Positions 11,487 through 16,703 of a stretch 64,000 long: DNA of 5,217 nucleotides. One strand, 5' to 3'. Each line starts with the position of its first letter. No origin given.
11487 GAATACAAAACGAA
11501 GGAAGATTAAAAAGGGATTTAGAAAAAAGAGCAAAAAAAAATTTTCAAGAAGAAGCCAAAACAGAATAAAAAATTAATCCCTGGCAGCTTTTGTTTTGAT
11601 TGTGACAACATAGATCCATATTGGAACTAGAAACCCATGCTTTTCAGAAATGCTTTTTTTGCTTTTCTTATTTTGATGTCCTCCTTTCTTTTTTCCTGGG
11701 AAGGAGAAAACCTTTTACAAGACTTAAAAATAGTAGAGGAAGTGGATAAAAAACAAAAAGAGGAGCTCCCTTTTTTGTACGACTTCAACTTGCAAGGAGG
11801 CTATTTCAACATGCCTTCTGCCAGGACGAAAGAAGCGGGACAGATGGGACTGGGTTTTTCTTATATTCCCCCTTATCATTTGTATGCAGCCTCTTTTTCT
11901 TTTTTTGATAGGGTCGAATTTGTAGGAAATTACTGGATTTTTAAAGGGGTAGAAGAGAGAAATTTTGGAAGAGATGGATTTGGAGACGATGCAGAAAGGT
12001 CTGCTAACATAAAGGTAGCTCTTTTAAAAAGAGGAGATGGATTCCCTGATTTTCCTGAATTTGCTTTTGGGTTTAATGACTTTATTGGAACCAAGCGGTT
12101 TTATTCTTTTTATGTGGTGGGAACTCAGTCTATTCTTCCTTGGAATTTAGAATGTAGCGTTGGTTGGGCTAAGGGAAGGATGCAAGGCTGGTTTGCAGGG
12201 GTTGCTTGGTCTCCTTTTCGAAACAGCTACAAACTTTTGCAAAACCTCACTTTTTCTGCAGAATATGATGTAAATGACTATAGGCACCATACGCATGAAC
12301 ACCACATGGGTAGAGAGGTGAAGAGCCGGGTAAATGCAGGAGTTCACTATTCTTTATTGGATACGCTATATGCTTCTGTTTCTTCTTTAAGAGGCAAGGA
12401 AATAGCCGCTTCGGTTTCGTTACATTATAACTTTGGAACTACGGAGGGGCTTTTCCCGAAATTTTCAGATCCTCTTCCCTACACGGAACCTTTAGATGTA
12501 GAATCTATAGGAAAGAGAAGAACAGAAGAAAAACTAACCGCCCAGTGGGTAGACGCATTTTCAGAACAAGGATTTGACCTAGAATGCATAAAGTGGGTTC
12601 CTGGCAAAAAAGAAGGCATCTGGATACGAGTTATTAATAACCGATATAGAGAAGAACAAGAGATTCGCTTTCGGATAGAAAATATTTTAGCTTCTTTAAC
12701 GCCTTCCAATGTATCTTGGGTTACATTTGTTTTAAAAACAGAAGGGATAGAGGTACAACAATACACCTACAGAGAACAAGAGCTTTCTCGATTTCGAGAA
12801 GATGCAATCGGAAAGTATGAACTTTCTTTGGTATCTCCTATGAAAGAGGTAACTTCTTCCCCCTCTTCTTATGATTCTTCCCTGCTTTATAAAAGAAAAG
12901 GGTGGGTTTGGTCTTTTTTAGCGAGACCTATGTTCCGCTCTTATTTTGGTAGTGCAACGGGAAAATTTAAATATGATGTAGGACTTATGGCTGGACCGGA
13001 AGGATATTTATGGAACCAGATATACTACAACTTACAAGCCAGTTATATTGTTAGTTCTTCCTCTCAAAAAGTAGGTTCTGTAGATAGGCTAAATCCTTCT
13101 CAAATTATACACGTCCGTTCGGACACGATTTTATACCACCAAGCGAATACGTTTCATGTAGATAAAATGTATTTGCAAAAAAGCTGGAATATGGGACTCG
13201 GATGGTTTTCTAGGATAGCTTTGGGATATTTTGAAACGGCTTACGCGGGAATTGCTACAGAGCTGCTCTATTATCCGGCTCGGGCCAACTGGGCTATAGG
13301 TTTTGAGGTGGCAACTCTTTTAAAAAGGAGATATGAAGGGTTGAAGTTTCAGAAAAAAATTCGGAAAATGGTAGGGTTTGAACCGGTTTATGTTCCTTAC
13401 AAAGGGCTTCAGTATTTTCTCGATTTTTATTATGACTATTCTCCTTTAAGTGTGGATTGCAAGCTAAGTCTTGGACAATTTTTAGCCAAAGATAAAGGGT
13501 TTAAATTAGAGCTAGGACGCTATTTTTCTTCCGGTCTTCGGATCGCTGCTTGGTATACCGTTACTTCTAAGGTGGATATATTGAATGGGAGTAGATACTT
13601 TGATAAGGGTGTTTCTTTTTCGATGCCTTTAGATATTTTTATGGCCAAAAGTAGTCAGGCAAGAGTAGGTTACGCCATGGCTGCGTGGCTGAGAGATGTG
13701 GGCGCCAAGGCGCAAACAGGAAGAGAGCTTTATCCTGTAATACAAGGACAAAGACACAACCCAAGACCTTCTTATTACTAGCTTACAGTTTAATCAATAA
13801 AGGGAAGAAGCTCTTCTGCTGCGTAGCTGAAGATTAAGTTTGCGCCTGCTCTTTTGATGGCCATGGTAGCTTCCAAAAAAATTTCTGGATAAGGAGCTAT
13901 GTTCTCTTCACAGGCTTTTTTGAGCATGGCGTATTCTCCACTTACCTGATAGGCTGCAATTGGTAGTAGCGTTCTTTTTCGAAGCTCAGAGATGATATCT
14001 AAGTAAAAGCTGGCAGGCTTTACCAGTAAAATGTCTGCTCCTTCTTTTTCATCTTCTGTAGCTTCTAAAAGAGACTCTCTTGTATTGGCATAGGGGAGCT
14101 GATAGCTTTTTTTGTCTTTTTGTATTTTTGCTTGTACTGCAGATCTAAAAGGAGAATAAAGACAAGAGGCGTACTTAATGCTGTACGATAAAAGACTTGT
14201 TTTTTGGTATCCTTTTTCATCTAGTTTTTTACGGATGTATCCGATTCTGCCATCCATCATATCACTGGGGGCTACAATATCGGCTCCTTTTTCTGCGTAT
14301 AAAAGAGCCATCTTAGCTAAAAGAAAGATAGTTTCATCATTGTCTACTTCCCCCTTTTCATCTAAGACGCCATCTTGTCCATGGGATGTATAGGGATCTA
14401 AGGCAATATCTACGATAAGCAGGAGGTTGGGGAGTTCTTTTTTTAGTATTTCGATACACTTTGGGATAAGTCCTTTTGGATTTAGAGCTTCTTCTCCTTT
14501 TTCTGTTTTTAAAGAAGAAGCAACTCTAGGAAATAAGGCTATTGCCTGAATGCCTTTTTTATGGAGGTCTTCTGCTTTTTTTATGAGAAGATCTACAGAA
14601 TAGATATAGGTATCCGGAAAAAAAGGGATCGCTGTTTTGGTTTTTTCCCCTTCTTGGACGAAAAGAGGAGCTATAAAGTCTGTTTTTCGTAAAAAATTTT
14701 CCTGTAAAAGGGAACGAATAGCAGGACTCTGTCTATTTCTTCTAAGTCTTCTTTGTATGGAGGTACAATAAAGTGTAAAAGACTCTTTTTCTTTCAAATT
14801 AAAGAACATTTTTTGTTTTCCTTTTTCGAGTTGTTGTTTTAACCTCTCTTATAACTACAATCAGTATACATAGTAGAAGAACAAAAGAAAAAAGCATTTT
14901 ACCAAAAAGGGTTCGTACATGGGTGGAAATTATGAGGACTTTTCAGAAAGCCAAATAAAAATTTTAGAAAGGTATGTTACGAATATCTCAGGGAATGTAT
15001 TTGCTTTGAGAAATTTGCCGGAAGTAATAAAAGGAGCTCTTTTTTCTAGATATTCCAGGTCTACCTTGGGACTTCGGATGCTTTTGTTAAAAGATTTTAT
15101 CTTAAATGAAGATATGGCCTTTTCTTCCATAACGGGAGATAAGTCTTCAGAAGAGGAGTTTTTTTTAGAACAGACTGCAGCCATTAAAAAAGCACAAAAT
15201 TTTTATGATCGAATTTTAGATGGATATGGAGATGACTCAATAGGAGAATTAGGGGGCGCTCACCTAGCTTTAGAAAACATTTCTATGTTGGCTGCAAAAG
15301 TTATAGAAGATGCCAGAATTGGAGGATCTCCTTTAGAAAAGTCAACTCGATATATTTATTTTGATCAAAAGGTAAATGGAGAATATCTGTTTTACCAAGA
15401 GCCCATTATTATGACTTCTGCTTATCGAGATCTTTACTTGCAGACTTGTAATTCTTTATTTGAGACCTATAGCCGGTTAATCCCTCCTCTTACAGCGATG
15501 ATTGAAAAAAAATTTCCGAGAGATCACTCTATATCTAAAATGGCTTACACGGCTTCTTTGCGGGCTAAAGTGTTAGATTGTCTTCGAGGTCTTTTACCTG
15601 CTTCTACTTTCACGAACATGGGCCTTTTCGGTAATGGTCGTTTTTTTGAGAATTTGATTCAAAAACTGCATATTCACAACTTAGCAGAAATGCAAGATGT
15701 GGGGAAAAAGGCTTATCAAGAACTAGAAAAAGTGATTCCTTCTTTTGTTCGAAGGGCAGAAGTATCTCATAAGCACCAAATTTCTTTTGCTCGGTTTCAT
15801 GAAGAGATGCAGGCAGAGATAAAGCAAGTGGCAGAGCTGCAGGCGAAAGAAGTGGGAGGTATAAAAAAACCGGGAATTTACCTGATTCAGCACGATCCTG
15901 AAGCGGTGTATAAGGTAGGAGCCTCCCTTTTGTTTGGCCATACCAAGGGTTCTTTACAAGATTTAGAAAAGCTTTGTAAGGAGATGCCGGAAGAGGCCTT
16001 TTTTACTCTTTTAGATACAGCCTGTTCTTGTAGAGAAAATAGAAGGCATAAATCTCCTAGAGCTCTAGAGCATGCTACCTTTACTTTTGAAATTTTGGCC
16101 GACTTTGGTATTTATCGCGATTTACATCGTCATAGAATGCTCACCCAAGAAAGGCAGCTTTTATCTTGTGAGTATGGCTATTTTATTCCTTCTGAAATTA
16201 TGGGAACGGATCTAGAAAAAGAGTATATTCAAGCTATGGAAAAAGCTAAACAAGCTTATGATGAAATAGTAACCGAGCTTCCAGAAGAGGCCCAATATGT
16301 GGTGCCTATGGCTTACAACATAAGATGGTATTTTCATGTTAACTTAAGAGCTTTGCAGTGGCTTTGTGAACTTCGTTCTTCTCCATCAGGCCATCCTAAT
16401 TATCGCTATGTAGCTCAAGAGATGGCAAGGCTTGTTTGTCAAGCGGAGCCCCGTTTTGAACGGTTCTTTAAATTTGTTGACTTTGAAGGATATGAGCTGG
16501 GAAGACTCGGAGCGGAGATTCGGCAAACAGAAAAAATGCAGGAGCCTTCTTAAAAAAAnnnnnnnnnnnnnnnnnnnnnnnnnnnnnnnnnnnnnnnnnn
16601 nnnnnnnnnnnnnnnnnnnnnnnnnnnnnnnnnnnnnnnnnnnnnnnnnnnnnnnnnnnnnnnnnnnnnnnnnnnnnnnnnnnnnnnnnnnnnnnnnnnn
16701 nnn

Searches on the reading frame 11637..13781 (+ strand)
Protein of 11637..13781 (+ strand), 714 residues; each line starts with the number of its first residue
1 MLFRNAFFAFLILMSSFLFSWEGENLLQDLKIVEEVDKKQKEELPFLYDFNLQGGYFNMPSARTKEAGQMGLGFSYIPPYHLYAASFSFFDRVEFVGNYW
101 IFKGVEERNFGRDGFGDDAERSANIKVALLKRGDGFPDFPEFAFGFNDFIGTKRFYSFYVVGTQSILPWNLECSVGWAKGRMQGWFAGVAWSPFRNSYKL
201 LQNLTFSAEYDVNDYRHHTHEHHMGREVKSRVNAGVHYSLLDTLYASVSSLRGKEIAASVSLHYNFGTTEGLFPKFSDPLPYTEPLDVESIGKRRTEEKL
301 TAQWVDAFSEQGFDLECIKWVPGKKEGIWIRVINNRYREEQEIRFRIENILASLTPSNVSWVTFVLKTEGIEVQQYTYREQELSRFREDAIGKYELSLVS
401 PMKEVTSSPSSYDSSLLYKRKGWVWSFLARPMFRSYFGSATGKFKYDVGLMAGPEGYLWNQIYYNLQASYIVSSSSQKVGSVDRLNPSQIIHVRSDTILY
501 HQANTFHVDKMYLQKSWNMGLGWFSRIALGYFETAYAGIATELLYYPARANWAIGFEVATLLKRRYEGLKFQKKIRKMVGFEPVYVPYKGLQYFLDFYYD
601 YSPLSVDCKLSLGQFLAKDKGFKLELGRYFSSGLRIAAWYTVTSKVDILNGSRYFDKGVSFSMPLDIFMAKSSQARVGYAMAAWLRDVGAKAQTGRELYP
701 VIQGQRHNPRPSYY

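Call 67: search_protein_families(library=pfam, proteins=[window:11637-13781:+], max_evalue=0.00001)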
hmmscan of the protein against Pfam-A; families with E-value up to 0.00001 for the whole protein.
window:11637-13781:+ (714 aa): 1 family
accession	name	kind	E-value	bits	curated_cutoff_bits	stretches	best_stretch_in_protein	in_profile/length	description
PF06082.17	YjbH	-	4.8e-144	482.1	24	2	183-703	170-657/658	Exopolysaccharide biosynthesis protein YbjH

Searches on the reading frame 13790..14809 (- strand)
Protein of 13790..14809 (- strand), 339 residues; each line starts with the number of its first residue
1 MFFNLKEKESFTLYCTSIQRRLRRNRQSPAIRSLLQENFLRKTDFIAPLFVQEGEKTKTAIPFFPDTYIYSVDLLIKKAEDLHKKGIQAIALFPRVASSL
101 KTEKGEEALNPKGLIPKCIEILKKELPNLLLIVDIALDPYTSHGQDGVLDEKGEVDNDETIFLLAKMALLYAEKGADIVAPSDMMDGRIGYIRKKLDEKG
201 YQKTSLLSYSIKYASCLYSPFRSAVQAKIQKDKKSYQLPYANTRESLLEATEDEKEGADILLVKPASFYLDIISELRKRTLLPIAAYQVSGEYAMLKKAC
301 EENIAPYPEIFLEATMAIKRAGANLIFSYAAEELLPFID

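Call 67: search_protein_families(library=pfam, proteins=[window:13790-14809:-], max_evalue=0.00001)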
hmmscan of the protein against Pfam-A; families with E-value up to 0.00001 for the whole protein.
window:13790-14809:- (339 aa): 1 family
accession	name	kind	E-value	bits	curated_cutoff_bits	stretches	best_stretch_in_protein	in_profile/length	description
PF00490.27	ALAD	-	1.6e-118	396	24.6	1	20-335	2-315/317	Delta-aminolevulinic acid dehydratase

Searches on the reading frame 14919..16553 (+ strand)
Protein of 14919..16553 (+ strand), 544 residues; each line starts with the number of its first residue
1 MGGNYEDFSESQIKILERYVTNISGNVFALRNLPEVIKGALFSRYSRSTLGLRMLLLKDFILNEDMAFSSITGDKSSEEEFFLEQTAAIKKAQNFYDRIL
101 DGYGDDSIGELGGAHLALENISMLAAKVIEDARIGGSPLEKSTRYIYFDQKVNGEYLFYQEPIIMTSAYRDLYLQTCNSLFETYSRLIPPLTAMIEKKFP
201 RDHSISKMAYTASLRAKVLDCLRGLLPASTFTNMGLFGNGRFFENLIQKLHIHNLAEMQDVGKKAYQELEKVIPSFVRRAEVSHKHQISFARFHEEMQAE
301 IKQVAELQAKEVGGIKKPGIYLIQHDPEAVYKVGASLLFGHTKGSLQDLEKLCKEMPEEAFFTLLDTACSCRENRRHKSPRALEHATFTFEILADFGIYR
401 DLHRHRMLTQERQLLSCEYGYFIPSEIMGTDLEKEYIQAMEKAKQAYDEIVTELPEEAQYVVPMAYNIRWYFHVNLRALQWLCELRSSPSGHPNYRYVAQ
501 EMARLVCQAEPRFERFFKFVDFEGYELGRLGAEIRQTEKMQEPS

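Call 67: search_protein_families(library=pfam, proteins=[window:14919-16553:+], max_evalue=0.00001)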
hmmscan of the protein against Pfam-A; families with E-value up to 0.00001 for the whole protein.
window:14919-16553:+ (544 aa): 1 family
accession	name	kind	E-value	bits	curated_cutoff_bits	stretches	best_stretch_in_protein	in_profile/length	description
PF02511.20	Thy1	-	1.3e-47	162.5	24.8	2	373-511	44-190/191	Thymidylate synthase complementing protein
